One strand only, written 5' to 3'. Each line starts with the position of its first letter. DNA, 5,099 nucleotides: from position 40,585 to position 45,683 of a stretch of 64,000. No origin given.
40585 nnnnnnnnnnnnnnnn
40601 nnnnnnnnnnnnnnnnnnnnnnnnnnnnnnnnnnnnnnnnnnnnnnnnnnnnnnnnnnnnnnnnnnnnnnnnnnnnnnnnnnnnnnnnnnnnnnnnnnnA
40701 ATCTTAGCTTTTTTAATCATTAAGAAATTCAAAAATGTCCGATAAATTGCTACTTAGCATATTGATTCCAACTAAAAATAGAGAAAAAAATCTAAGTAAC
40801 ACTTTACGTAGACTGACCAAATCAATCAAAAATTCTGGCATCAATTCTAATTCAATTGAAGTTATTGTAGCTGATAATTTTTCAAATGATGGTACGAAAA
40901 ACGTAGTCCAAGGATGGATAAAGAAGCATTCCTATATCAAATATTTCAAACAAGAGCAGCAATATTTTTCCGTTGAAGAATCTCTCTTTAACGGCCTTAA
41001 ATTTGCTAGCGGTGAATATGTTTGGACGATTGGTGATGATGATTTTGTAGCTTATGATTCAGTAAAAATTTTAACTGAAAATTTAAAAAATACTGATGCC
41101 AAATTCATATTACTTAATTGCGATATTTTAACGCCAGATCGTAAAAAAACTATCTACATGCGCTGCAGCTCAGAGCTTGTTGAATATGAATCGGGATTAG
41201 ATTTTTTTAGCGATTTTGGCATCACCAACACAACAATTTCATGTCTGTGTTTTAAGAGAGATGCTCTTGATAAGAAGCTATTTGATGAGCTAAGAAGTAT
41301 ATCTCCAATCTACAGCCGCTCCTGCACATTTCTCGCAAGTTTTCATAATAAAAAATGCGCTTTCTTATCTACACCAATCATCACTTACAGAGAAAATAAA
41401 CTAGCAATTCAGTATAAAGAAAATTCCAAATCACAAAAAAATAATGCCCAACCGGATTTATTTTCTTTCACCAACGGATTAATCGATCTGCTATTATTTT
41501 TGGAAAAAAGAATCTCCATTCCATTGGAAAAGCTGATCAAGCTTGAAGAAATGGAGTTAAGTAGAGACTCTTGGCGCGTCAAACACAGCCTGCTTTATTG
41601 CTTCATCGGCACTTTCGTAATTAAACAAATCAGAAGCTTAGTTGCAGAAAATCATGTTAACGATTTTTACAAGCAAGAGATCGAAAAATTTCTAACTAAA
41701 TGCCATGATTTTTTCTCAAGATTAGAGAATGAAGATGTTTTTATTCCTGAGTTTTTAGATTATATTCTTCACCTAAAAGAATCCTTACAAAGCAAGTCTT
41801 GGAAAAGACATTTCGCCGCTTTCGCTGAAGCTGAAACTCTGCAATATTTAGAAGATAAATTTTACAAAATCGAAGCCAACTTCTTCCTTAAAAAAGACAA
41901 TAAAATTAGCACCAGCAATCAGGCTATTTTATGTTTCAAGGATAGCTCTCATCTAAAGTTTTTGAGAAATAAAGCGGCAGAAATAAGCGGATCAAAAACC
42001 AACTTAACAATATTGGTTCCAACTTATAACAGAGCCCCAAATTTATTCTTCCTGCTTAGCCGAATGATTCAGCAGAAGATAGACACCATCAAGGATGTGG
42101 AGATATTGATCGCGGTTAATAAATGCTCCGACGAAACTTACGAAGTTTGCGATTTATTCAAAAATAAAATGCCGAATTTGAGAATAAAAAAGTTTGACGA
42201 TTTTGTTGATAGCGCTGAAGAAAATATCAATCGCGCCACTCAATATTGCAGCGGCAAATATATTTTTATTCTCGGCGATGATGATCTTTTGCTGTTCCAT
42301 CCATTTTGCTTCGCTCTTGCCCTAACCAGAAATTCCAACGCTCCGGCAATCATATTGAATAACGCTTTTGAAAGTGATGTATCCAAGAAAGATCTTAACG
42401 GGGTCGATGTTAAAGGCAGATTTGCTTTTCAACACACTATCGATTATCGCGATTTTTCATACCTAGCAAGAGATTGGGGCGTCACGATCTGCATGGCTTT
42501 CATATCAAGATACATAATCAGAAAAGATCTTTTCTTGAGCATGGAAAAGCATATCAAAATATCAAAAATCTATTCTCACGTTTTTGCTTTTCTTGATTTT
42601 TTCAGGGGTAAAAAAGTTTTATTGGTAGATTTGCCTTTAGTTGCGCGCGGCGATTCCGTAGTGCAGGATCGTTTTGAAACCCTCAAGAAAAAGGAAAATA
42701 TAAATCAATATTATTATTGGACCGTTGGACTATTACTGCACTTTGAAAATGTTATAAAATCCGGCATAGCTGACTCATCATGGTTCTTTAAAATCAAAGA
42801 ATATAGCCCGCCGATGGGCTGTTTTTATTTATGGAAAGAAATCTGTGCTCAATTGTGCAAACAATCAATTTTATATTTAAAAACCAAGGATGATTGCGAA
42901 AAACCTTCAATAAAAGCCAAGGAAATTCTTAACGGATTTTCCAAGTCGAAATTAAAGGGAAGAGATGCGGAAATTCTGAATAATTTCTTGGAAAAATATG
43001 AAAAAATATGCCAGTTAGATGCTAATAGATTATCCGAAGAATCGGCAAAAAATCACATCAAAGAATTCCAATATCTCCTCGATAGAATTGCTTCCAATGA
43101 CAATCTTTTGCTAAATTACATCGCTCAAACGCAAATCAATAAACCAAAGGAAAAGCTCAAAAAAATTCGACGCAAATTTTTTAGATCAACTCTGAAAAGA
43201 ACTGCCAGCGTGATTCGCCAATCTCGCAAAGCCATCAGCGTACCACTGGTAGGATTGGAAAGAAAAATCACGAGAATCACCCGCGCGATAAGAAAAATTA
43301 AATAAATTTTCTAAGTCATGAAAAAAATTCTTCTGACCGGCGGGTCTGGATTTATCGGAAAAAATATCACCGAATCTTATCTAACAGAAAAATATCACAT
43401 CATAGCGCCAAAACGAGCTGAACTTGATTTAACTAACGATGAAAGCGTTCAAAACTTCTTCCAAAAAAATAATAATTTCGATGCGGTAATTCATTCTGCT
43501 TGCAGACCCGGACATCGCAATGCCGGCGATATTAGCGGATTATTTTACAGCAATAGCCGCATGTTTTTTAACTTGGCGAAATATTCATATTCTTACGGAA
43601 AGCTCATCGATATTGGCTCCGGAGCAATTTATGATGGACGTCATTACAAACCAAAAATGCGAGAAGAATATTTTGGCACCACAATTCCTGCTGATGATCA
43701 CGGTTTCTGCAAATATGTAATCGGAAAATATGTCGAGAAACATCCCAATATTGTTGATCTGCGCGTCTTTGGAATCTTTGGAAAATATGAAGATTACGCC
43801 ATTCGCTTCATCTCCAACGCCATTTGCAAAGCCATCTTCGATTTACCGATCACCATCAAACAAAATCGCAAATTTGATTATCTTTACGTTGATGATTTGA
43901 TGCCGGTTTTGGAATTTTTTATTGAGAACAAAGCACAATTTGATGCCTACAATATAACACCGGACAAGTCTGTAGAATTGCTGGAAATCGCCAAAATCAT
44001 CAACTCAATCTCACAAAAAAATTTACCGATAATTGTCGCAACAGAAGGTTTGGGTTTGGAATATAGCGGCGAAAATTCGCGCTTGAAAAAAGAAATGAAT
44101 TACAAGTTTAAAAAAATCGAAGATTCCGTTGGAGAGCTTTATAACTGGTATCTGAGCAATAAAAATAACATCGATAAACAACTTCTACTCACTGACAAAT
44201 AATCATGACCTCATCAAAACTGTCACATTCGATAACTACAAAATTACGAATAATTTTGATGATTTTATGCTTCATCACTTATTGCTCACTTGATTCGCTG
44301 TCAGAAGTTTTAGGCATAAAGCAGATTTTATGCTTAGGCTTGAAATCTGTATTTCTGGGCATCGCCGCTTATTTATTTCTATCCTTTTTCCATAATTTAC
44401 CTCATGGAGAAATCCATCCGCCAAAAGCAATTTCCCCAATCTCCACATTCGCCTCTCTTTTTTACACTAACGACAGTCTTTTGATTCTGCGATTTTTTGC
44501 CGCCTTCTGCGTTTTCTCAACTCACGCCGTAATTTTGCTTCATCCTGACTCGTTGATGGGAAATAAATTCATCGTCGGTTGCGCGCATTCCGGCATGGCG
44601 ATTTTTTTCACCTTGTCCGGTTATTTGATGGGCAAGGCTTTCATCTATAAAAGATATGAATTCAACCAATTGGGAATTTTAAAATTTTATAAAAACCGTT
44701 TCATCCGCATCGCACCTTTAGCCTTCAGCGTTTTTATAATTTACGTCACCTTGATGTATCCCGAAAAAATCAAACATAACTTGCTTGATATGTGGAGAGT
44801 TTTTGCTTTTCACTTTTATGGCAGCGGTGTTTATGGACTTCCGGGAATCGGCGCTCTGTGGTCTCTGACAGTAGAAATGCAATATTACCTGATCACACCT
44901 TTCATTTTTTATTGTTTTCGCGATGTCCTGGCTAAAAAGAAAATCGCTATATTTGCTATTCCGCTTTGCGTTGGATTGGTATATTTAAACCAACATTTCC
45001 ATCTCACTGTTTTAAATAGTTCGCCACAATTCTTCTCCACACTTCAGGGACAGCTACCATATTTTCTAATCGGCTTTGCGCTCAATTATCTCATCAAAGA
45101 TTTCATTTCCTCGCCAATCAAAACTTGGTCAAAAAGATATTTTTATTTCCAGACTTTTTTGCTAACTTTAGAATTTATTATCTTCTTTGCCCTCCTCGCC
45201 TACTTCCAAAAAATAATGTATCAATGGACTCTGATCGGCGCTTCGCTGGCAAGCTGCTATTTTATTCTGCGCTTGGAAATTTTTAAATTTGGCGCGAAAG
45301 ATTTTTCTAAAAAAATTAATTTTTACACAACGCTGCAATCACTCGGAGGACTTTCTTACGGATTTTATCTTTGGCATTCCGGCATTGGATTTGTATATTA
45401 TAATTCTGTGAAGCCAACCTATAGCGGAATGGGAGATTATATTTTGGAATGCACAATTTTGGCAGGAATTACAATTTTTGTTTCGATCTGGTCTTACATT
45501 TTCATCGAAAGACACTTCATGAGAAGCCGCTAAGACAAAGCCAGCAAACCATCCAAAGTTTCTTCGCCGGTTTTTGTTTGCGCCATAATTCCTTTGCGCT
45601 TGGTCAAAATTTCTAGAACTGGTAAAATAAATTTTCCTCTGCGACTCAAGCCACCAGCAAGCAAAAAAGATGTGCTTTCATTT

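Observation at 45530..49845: NeuB-like aldolase, SDR, dehydroquinate-synthase-like cyclase and FGGY kinase operon: a shikimate-like or carbasugar-type module in a glycan locus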

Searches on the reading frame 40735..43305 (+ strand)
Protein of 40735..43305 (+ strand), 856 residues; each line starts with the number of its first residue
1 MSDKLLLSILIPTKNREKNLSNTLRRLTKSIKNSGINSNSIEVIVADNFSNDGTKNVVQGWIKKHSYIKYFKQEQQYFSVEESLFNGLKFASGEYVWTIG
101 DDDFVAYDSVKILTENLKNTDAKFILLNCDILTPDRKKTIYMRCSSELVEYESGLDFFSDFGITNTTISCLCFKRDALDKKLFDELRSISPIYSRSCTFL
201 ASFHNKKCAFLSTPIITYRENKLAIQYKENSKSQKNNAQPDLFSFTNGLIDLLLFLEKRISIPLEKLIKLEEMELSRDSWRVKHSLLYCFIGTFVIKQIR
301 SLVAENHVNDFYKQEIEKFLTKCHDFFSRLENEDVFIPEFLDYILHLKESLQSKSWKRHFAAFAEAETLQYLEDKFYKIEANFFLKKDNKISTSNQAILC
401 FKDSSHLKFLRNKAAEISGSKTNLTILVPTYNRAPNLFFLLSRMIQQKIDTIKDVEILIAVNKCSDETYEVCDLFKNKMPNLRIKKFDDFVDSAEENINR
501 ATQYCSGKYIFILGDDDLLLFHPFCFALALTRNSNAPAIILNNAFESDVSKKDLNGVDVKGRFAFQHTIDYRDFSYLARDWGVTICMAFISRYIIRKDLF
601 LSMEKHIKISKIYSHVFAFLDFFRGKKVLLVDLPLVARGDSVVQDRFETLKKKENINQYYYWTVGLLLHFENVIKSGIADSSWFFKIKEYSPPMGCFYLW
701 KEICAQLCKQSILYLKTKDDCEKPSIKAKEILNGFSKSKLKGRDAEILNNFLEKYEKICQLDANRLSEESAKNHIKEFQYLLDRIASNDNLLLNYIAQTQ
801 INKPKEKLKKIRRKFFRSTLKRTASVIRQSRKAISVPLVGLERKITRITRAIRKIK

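Call 6: search_protein_families(library=pfam, proteins=[window:40735-43305:+], max_evalue=0.00001)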
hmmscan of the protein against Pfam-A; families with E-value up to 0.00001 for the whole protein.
window:40735-43305:+ (856 aa): 3 families
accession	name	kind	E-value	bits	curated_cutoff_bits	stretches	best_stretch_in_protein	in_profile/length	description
PF00535.33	Glycos_transf_2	-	9e-32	110.8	23.3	2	8-180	1-166/168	Glycosyl transferase family 2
PF13641.12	Glyco_tranf_2_3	-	3.3e-10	40.8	27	1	424-532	3-110/230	Glycosyltransferase like family 2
PF10111.15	Glyco_tranf_2_2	-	1.2e-07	32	27.3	1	8-112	1-101/276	Glycosyltransferase like family 2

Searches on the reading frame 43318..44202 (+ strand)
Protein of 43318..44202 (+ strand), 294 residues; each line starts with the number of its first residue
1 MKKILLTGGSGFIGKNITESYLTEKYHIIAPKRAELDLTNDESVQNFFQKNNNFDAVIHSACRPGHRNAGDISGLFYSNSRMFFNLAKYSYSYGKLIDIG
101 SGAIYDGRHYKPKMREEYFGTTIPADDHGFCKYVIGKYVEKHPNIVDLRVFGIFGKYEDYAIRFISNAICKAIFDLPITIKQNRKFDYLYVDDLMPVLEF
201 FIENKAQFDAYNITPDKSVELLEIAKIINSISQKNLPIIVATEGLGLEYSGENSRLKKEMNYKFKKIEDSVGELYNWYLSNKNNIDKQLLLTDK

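Call 6: search_protein_families(library=pfam, proteins=[window:43318-44202:+], max_evalue=0.00001)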
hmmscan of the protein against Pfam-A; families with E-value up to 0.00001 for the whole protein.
window:43318-44202:+ (294 aa): 2 families
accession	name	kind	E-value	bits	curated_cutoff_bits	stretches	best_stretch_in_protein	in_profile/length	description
PF01370.27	Epimerase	-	2.1e-23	83.5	20.9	1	4-213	1-239/240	NAD dependent epimerase/dehydratase family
PF04321.23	RmlD_sub_bind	-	8.7e-12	45.1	27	1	3-228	2-227/287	RmlD substrate binding domain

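Call 30: search_protein_families(library=ncbifam, proteins=[window:43318-44202:+], max_evalue=0.00001)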
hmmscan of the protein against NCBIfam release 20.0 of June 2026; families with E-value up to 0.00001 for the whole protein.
window:43318-44202:+ (294 aa): 8 families
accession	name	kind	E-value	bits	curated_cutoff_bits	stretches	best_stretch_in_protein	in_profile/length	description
NF047922.1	GDPFucSynFcl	equivalog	1.6e-13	50.8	500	1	2-118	3-121/308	GDP-L-fucose synthase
TIGR01181.1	dTDP_gluc_dehyt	equivalog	3e-11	43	365.1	1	154-283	182-316/321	dTDP-glucose 4,6-dehydratase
TIGR02197.1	heptose_epim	equivalog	2.7e-10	39.9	274.6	1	4-235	1-263/316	ADP-glyceromanno-heptose 6-epimerase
TIGR01179.1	galE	equivalog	2.9e-08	32.9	262.3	0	187-283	227-330/332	UDP-glucose 4-epimerase GalE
NF005754.0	PRK07578.1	equivalog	7.2e-08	32.5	167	1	2-61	1-63/200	short chain dehydrogenase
NF047837.1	UDPAcbARedWbcJ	equivalog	1.5e-07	30.6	500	1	3-272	2-259/372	UDP-2-acetamido-2,6-beta-L-arabino-hexul-4-ose reductase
TIGR01777.1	yfcH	hypoth_equivalog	6e-07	29.3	207.35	0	4-63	1-67/292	TIGR01777 family oxidoreductase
TIGR01214.1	rmlD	equivalog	1.3e-06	27.7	224.05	1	3-234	1-229/285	dTDP-4-dehydrorhamnose reductase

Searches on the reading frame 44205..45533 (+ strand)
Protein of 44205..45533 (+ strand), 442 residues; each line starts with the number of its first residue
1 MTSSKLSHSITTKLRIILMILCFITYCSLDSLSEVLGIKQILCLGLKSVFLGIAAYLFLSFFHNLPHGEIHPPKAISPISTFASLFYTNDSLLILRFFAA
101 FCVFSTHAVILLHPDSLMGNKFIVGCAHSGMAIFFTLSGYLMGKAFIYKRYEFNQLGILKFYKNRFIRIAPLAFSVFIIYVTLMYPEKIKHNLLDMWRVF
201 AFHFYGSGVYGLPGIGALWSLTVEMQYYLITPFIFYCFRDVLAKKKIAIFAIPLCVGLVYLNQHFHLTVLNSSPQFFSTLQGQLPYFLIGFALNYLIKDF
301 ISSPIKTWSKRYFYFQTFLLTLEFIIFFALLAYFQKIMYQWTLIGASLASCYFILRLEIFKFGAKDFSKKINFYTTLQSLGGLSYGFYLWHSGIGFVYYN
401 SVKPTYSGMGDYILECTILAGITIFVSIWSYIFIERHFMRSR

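Call 6: search_protein_families(library=pfam, proteins=[window:44205-45533:+], max_evalue=0.00001)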
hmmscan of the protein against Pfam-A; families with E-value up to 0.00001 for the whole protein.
window:44205-45533:+ (442 aa): 1 family
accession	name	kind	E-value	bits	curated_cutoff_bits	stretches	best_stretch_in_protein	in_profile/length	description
PF01757.29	Acyl_transf_3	-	2e-27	96.6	31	1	92-431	4-325/326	Acyltransferase domain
